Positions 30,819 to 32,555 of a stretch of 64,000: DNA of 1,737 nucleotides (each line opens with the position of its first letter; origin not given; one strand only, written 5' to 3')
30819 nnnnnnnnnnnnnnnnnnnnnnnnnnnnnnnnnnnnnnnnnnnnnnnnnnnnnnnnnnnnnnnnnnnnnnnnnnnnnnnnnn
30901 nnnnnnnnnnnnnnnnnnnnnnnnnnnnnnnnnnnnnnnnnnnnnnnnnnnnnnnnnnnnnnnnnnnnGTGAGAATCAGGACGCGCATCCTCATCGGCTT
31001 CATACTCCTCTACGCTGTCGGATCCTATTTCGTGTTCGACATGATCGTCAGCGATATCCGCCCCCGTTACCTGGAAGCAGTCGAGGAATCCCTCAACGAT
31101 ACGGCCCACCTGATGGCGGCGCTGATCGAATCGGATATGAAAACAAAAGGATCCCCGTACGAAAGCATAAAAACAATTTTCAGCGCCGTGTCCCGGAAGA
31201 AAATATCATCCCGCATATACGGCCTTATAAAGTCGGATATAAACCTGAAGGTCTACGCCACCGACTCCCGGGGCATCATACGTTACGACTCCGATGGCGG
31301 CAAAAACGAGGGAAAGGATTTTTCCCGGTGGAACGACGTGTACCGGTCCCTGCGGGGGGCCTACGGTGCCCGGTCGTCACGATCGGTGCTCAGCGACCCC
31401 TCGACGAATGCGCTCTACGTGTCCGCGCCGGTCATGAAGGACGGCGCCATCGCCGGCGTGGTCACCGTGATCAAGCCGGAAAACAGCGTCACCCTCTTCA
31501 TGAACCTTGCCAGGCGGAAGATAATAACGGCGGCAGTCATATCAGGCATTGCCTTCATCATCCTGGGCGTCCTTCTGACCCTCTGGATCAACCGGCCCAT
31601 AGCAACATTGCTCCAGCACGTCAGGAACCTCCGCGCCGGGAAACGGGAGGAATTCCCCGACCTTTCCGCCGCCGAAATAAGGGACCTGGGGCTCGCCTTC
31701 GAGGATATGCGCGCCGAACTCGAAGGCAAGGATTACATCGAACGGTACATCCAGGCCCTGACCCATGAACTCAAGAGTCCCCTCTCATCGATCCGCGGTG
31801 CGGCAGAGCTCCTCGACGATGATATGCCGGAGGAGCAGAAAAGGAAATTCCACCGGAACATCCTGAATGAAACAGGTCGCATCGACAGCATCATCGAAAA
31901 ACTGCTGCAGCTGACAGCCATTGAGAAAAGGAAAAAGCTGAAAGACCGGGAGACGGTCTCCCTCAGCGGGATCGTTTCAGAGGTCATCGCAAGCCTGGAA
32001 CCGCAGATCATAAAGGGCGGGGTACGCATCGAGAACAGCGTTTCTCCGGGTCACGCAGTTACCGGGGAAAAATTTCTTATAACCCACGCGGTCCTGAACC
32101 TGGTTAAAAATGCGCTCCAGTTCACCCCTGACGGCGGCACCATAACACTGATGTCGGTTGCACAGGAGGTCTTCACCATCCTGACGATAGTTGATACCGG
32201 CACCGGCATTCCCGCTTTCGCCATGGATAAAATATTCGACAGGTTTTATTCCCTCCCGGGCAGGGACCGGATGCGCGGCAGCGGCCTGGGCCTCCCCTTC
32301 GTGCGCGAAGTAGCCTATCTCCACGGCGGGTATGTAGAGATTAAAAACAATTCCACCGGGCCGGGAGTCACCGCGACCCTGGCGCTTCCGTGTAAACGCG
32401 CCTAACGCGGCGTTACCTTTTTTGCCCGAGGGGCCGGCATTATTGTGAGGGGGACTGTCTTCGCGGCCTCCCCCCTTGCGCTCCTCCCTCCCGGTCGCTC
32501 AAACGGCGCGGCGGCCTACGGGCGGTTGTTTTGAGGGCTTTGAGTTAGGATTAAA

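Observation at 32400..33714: A gene flanked by 21-bp direct repeats inserted between creC and creD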

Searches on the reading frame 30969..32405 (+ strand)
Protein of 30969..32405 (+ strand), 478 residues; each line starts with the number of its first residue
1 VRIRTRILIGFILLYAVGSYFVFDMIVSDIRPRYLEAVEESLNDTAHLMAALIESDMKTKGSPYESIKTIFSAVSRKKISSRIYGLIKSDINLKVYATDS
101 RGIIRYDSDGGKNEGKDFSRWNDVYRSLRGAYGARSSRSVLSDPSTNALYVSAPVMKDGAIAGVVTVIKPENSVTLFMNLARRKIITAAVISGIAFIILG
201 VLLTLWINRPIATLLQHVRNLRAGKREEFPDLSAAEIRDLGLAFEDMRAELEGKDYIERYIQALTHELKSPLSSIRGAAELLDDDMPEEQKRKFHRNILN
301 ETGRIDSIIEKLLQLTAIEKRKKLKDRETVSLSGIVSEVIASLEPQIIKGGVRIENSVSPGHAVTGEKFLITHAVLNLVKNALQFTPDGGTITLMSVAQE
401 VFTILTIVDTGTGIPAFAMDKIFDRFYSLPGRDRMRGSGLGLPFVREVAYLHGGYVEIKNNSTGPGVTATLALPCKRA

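Call 12: search_protein_families(library=pfam, proteins=[window:30969-32405:+], max_evalue=0.01)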
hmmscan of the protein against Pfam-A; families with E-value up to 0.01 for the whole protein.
window:30969-32405:+ (478 aa): 3 families
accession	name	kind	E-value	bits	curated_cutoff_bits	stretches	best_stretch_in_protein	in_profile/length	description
PF02518.31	HATPase_c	-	1.2e-18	68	26.4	1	370-475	5-109/111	Histidine kinase-, DNA gyrase B-, and HSP90-like ATPase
PF00512.31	HisKA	-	1e-13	51.6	26.9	1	260-319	5-64/66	His Kinase A (phospho-acceptor) domain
PF00672.30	HAMP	-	4.7e-06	27.3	25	1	202-252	1-52/53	HAMP domain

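Call 69: list_cluster_members(proteins=[window:30969-32405:+, window:30280-30972:+])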
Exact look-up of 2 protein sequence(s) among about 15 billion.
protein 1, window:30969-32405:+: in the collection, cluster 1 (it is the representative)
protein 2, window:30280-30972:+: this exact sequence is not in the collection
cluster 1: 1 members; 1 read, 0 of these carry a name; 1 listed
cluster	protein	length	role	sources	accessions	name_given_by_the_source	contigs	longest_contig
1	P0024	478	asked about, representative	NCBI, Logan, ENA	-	-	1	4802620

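Call 70: find_homologous_proteins(query=window:30969-32405:+, max_evalue=1e-100)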
Query window:30969-32405:+ (478 aa): 1415 proteins with E <= 1e-100 among 8000 candidates; the best 120 are listed.
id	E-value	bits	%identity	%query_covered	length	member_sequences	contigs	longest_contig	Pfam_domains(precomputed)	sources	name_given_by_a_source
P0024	0.0e+0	1040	100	100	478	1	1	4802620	PF00672.31,PF02518.32,PF00512.32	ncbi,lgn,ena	-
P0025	6.0e-269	910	86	99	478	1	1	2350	PF00672.31,PF02518.32,PF00512.32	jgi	jgi:two-component system, OmpR family, sensor histidine kinase CreC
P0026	4.6e-256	868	81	100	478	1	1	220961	PF02518.32,PF00512.32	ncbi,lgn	-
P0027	2.3e-247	839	78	100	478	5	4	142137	PF02518.32,PF00512.32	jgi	-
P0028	7.0e-247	838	79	100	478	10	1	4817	PF00672.31,PF02518.32,PF00512.32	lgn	-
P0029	2.7e-246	836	80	100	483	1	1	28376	PF02518.32,PF00512.32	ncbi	-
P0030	1.6e-236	803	76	100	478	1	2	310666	PF02518.32,PF00512.32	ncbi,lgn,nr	ncbi:MAG: two-component system sensor histidine kinase CreC [Spirochaetes bacterium]|nr:two-componen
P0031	1.2e-235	801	76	100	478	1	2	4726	PF02518.32,PF00512.32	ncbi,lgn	-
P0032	2.9e-221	753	72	100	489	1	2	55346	PF00672.31,PF02518.32,PF00512.32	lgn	-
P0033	8.0e-195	666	63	100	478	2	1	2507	PF02518.32,PF00512.32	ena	-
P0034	4.2e-164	565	54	99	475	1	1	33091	PF02518.32,PF00512.32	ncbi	ncbi:two-component system sensor histidine kinase CreC [Spirochaetota bacterium]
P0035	3.8e-158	545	53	99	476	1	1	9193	PF02518.32,PF00512.32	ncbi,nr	ncbi:MAG: two-component system sensor histidine kinase CreC [bacterium]|nr:two-component system sens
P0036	6.3e-157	541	52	99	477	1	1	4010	PF00672.31,PF02518.32,PF00512.32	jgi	-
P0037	1.1e-156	540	51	100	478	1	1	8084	PF00672.31,PF02518.32,PF00512.32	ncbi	-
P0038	7.3e-156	538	52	99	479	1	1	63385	PF00672.31,PF02743.25,PF02518.32,PF00512.32,PF14501.13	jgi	-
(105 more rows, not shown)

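Call 71: find_encoding_contigs(protein=P0025, flank=3000, max_places=3)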
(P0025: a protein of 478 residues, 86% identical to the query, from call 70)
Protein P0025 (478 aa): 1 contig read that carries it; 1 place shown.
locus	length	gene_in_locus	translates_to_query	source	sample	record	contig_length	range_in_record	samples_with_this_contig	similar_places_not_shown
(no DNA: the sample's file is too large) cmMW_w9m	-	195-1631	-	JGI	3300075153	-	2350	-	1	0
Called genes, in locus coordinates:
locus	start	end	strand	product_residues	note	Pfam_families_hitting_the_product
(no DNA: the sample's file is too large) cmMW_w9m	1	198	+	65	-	?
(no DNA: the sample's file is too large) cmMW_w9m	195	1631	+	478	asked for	PF00672:HAMP (weak), PF00512:HisKA, PF02518:HATPase_c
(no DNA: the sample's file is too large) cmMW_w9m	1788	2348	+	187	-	?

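Call 80: search_protein_families(library=ncbifam, proteins=[window:30969-32405:+], max_evalue=0.01)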
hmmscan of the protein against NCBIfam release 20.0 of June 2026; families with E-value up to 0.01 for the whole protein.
window:30969-32405:+ (478 aa): 81 families (the best 25 are shown)
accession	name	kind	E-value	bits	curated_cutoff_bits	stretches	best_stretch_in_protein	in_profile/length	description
NF008312.0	PRK11100.1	equivalog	4.1e-162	540.3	356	1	1-475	1-474/477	two-component system sensor histidine kinase CreC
NF033092.0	HK_WalK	equivalog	3.4e-44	151.4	725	2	260-475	375-594/594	cell wall metabolism sensor histidine kinase WalK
NF046044.1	PnpS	equivalog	8.9e-41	140.2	400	1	260-474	173-390/390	two-component system histidine kinase PnpS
TIGR02966.1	phoR_proteo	equivalog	2.3e-38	132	334.2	1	260-461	117-322/333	phosphate regulon sensor histidine kinase PhoR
NF058527.1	HistKinChvGCaul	equivalog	1e-35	123.5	740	1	133-464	179-518/535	two-component sensor histidine kinase ChvG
TIGR01386.1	cztS_silS_copS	subfamily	1.1e-34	120.2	292.55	1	80-460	68-445/457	heavy metal sensor histidine kinase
NF041735.1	hist_kin_RppB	equivalog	1.9e-32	112.7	400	1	259-474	218-438/438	two-component system sensor histidine kinase RppB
NF008468.0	PRK11360.1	equivalog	8.7e-32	110.2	646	1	261-477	400-610/616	two-component system sensor histidine kinase AtoS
NF053855.1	HisKinPhoRBctds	equivalog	9.5e-30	103.5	500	1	252-464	356-573/583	two-component system sensor histidine kinase PhoR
TIGR03785.1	marine_sort_HK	equivalog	3.4e-29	101.7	612.2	1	135-474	358-703/703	proteobacterial dedicated sortase system histidine kinase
NF045911.1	TCSHisKinNblS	equivalog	5.2e-29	101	1000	2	234-459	365-605/621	two-component system sensor histidine kinase NblS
NF045900.1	HisKinCpxALeg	equivalog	5.2e-28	98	800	1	184-474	157-450/451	two-component system sensor histidine kinase CpxA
NF052314.1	T9SS_HK_PorY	subfamily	1.5e-27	96.7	350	1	188-453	139-400/418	PorY family sensor histidine kinase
NF007007.0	PRK09470.1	equivalog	2.5e-27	95.9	486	1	201-476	186-460/463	envelope stress sensor histidine kinase CpxA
NF007664.1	PRK10337.1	equivalog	1.2e-26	93.4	475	1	194-471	162-440/442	quorum sensing histidine kinase QseC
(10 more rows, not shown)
